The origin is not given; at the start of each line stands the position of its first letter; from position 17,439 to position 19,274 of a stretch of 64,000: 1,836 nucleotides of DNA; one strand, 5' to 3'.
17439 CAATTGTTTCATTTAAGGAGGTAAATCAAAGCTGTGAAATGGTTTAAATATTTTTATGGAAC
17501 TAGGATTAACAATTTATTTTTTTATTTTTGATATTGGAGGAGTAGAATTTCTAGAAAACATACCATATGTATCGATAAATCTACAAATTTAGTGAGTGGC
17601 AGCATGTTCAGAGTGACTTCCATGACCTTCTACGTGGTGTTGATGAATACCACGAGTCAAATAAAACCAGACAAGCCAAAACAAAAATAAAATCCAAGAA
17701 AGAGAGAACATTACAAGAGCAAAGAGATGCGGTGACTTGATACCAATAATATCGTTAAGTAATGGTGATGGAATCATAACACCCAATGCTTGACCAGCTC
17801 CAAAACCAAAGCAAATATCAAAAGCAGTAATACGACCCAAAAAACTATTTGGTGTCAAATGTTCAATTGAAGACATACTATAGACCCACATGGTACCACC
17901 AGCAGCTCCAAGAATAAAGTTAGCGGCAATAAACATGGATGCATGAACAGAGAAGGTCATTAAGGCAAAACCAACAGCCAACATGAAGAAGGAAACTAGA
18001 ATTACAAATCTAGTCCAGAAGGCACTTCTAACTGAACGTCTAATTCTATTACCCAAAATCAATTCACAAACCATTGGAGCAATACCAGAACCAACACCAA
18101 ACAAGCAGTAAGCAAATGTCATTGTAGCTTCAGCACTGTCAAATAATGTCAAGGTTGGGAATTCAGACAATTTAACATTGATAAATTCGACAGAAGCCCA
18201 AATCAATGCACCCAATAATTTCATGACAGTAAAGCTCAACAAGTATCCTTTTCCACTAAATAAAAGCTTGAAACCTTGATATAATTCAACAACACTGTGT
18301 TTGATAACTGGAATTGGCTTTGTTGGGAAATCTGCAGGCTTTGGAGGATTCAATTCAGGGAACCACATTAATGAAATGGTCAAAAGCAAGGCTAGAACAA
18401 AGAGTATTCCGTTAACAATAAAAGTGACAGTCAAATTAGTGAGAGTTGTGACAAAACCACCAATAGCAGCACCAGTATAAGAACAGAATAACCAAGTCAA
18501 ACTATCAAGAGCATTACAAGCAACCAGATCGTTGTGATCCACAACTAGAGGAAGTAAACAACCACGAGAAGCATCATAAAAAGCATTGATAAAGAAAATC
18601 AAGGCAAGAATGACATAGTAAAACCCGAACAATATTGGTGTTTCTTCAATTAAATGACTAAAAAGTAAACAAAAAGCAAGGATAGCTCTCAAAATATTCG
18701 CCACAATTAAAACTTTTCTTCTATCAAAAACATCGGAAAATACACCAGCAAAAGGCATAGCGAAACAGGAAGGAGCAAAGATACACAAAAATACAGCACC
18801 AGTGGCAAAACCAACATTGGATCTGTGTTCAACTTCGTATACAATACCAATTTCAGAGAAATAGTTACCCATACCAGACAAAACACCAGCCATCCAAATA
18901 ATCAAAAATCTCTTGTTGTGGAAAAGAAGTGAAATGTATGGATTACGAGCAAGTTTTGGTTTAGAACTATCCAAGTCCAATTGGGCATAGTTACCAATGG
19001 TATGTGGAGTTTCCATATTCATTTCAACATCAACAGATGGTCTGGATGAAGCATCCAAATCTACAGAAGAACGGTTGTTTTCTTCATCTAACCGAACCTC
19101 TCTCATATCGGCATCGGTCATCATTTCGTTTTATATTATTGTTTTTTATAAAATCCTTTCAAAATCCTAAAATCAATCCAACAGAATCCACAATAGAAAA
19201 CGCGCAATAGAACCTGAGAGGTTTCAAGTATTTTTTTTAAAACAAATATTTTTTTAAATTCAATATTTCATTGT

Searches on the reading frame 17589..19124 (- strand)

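Call 55: search_protein_families(library=pfam, proteins=[window:17589-19124:-], max_evalue=0.00001)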
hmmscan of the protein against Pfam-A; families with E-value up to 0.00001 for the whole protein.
window:17589-19124:- (511 aa): 2 families
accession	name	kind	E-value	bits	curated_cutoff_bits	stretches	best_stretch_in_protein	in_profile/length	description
PF07690.21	MFS_1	-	8.1e-22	78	33.4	2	77-360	2-264/347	Major Facilitator Superfamily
PF05977.19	MFS_3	-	1.6e-11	43.8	27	1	68-247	7-184/524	Transmembrane secretion effector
